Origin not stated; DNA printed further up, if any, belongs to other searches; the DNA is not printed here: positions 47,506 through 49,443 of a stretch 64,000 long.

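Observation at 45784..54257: Six-gene operon: three paralogous-signal lipoproteins, a 7-TM pseudo-kinase, a histidine kinase and a LuxR regulator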

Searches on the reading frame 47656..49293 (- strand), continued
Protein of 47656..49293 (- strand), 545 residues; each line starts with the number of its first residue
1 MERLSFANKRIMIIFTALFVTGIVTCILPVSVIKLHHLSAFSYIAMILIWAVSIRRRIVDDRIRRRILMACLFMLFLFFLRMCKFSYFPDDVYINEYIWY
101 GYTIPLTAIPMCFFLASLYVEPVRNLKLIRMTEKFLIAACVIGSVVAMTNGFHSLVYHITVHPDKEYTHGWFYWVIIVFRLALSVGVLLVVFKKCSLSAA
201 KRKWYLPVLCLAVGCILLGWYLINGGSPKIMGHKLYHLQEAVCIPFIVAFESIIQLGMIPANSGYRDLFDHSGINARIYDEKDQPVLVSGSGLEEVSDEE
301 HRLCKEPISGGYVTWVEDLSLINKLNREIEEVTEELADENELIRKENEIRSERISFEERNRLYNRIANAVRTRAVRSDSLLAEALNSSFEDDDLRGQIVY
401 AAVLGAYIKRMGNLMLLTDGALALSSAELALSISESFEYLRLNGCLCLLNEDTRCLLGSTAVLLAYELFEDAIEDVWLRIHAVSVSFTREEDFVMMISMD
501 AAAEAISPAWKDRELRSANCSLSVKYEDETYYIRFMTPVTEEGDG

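Call 78: fold_search(model_id=the predicted structure, library=pdb)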
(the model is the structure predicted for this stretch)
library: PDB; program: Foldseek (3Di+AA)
matches with E <= 10: 787; with E <= 0.001: 41
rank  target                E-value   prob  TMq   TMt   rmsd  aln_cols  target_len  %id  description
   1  4qpk_A                3.2e-06  1.00  0.23  0.51   6.5       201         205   13  1.7 Angstrom Structure of a Bacterial Phosphotransferase (released 2015-07-15)
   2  4gcz_A                3.7e-06  1.00  0.19  0.27  23.3       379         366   11  Structure of a blue-light photoreceptor (released 2013-06-19)
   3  8a6x_B                4.5e-06  1.00  0.16  0.23  27.5       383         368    8  Crystal structure of a chimeric LOV-Histidine kinase SB2F1 (asymmetrical variant, trigonal form with long c axis) (released 2024-01-10)
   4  4qpj_B                4.7e-06  1.00  0.22  0.47   7.0       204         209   15  2.7 Angstrom Structure of a Phosphotransferase in Complex with a Receiver Domain (released 2015-07-15)
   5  4i5s_A                5.0e-06  1.00  0.20  0.27  24.9       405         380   11  Structure and function of sensor histidine kinase (released 2013-03-27)
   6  4qpj_A                6.4e-06  1.00  0.22  0.50   6.8       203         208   15  2.7 Angstrom Structure of a Phosphotransferase in Complex with a Receiver Domain (released 2015-07-15)
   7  4fpp_A                9.1e-06  1.00  0.22  0.47   6.6       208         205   12  Bacterial phosphotransferase (released 2012-09-12)
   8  8a52_A                9.1e-06  1.00  0.19  0.27  27.0       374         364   11  Crystal structure of a chimeric LOV-Histidine kinase SB2F1 (asymmetrical variant, trigonal form with long c-axis) (released 2023-12-27)
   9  9eut_A                1.2e-05  1.00  0.20  0.16  24.1       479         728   11  Cryo-EM structure of the full-length Pseudomonas aeruginosa bacteriophytochrome in its Pr state (released 2024-09-04)
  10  4qpk_B                1.2e-05  1.00  0.22  0.50   7.1       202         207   14  1.7 Angstrom Structure of a Bacterial Phosphotransferase (released 2015-07-15)
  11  8vc9_A                1.5e-05  1.00  0.19  0.26  23.6       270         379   11  Hybrid response regulator LvrB from Leptospira / phosphorylated REC form (released 2024-12-18)
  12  8a3u                  2.3e-05  1.00  0.19  0.27  27.6       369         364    9  Crystal structure of a chimeric LOV-Histidine kinase SB2F1 (symmetrical variant, trigonal form with short c-axis) (released 2023-12-20)
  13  6paj_A                2.9e-05  1.00  0.20  0.45   8.4       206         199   11  Structure of the SrrAB Histidine Kinase DHp-CA domain (released 2020-04-22)
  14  8a7f_A                3.2e-05  1.00  0.18  0.26  27.4       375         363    9  Crystal structure of a chimeric LOV-Histidine kinase SB2F1-I66R mutant (asymmetrical variant, trigonal form with long  (released 2024-01-10)
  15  8vc9_B                3.4e-05  1.00  0.20  0.28  23.9       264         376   10  Hybrid response regulator LvrB from Leptospira / phosphorylated REC form (released 2024-12-18)
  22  4fmt_A                6.5e-05  1.00  0.22  0.47   6.6       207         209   12  Crystal structure of a ChpT protein (CC_3470) from Caulobacter crescentus CB15 at 2.30 A resolution (released 2012-07-25)
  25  4fmt_B                8.8e-05  1.00  0.22  0.47   6.6       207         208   12  Crystal structure of a ChpT protein (CC_3470) from Caulobacter crescentus CB15 at 2.30 A resolution (released 2012-07-25)
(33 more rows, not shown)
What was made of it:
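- On Pseudo-histidine kinase (kinase fold without catalysis): Foldseek probability 1.00 to ChpT, DesK, KinB, CpxA and SrrB DHp-CA, TMt 0.4-0.5 (call 78).
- The best is 4qpk at E 3e-6, TMt 0.51 (call 78).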

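Call 79: list_cluster_members(proteins=[P0235, P0243, P0262, P0270, P0285, P0319, P0328, P0350, P0363, P0383])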
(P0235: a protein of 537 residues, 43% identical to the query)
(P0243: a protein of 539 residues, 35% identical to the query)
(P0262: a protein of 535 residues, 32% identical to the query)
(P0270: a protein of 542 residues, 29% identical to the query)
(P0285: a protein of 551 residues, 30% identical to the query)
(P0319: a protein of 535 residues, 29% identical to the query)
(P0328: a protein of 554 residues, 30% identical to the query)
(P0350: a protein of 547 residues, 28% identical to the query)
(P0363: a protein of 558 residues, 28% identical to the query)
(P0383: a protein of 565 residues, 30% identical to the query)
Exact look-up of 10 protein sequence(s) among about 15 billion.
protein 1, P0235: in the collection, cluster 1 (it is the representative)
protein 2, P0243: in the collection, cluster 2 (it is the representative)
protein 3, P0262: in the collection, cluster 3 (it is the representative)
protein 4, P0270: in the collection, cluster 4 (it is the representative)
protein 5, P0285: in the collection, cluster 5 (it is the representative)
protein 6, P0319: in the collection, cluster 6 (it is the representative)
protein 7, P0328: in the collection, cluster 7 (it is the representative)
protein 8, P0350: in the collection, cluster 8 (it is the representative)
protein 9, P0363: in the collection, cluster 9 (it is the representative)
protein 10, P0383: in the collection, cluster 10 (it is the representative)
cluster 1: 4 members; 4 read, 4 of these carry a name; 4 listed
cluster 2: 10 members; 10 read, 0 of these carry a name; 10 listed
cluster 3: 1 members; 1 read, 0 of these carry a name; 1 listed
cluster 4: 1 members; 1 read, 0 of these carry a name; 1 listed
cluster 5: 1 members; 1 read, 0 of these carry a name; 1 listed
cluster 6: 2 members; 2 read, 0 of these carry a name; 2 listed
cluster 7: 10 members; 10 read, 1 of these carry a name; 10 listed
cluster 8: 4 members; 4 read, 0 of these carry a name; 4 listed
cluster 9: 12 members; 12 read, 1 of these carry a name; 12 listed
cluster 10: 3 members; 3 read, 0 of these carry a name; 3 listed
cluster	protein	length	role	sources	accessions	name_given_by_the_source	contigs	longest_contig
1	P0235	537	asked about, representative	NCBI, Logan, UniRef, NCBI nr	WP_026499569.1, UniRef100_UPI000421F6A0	hypothetical protein [Butyrivibrio sp. WCD2001] | hypothetical protein n=1 Tax=Butyrivibrio sp. WCD2001 TaxID=1280681 RepID=UPI000421F6A0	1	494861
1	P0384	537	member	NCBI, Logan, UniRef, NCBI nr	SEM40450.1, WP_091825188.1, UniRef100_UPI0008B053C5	hypothetical protein SAMN04487770_13711 [Butyrivibrio sp. ob235] | hypothetical protein n=1 Tax=Butyrivibrio sp. ob235 TaxID=1761780 RepID=UPI0008B053C5 | hypothetical protein [Butyrivibrio sp. ob235]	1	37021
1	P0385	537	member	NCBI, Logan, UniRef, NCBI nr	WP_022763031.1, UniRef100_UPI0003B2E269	hypothetical protein [Butyrivibrio sp. AD3002] | hypothetical protein n=1 Tax=Butyrivibrio sp. AD3002 TaxID=1280670 RepID=UPI0003B2E269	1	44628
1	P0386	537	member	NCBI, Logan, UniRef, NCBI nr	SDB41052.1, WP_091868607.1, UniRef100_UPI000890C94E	hypothetical protein [Butyrivibrio sp. INlla16] | hypothetical protein n=1 Tax=Butyrivibrio sp. INlla16 TaxID=1520807 RepID=UPI000890C94E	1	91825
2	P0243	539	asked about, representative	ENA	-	-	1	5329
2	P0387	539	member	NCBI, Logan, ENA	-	-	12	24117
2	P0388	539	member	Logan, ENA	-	-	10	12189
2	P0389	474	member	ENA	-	-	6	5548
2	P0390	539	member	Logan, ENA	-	-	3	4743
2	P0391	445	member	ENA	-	-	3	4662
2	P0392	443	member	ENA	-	-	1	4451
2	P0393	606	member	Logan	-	-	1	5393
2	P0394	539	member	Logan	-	-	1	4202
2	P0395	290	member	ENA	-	-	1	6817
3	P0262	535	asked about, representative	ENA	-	-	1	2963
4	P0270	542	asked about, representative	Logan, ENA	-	-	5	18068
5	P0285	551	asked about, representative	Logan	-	-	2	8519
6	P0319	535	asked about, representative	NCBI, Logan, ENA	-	-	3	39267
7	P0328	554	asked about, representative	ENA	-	-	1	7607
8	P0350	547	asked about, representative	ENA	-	-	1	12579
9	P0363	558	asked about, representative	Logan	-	-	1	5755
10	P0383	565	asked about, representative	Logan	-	-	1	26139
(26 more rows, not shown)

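Call 95: search_protein_families(library=padloc, proteins=[window:47656-49293:-], max_evalue=0.001)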
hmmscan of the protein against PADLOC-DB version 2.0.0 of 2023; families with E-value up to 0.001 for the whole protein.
window:47656-49293:- (545 aa): 0 families

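Call 102: list_cluster_members(proteins=[P0240, P0250, P0260, P0277, P0291, P0303, P0335, P0346, P0372, P0378])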
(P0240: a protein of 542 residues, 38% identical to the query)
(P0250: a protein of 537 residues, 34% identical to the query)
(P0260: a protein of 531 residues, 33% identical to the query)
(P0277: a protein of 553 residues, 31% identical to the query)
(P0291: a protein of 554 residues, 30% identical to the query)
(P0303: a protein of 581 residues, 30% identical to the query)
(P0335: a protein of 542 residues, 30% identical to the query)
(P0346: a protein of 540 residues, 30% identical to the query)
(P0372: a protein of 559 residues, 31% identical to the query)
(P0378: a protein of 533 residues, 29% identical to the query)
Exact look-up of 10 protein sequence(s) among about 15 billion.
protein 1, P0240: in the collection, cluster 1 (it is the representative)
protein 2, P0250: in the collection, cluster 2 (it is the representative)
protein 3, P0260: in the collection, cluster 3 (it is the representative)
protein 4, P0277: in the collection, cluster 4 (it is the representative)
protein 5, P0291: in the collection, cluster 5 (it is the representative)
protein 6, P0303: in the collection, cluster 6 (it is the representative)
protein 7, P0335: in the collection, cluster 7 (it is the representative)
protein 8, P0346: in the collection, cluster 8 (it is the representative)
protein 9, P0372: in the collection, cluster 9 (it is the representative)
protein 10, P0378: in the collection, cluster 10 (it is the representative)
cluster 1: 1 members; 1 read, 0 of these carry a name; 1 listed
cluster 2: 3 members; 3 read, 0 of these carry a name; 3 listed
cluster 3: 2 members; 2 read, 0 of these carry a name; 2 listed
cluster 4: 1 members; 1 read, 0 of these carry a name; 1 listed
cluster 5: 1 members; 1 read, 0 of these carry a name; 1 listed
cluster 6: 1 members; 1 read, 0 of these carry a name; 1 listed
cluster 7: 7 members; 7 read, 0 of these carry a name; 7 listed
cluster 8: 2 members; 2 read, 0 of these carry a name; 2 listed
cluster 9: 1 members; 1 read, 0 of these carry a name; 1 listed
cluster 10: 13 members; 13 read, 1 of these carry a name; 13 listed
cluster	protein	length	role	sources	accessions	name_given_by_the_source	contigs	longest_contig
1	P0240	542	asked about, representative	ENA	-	-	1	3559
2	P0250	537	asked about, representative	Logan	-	-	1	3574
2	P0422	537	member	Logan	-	-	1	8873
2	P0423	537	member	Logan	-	-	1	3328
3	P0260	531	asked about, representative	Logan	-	-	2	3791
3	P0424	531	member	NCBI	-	-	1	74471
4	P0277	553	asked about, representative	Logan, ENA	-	-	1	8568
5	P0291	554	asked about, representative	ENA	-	-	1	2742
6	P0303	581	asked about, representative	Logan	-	-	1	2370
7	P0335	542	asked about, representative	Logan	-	-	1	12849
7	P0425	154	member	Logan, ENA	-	-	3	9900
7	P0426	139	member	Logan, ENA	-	-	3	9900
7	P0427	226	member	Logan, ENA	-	-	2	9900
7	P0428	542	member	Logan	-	-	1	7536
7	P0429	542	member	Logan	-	-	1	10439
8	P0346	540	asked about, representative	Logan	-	-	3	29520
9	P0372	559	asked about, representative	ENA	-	-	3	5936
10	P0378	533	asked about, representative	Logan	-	-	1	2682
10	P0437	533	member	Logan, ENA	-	-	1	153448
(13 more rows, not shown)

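Call 103: find_encoding_contigs(protein=P0437, flank=9000, max_places=1)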
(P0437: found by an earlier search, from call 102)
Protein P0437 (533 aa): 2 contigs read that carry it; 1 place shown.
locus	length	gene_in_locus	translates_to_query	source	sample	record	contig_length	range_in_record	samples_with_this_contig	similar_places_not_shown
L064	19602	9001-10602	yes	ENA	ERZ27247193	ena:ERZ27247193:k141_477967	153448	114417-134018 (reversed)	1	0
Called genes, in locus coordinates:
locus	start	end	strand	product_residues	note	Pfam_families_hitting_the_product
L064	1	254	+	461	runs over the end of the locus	PF00145:DNA_methylase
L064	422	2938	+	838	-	PF13289:SIR2_2, PF25199:nSTAND_NTPase5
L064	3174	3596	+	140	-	-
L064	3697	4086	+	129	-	PF07179:SseB (weak)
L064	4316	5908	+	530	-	-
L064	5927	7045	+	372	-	PF13421:Band_7_1 (weak)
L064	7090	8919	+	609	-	PF13229:Beta_helix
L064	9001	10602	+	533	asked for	PF16927:HisKA_7TM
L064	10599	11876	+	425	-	-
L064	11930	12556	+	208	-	PF00072:Response_reg, PF00196:GerE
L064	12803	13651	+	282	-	-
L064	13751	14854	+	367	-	PF00990:GGDEF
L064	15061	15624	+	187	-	PF01242:PTPS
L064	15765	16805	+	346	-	-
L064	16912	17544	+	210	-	-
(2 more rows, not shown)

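Call 104: find_encoding_contigs(protein=P0424, flank=9000, max_places=1)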
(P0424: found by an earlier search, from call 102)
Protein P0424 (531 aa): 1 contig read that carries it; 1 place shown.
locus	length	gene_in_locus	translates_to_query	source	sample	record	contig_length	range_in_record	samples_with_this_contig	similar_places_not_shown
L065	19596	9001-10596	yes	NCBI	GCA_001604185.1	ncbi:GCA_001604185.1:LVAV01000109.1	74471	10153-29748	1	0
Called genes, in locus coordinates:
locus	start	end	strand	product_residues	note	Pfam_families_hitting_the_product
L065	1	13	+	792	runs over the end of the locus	PF13588:HSDR_N_2 (weak), PF04313:HSDR_N (weak), PF00270:DEAD, PF04851:ResIII, PF18766:SWI2_SNF2, PF13872:AAA_34 (weak), PF08463:EcoEI_R_C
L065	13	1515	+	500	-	PF12161:HsdM_N, PF05175:MTS (faint), PF02384:N6_Mtase, PF07669:Eco57I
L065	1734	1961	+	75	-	-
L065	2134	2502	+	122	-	-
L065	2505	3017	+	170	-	PF13302:Acetyltransf_3, PF00583:Acetyltransf_1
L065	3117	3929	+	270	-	PF00149:Metallophos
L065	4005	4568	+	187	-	-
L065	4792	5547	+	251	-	PF03575:Peptidase_S51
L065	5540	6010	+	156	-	PF00583:Acetyltransf_1, PF13673:Acetyltransf_10 (weak), PF13508:Acetyltransf_7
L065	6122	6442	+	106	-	PF13560:HTH_31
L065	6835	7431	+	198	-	PF04525:LOR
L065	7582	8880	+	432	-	PF13646:HEAT_2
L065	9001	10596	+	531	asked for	PF16927:HisKA_7TM (weak)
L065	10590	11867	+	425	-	-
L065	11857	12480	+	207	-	PF00072:Response_reg, PF00196:GerE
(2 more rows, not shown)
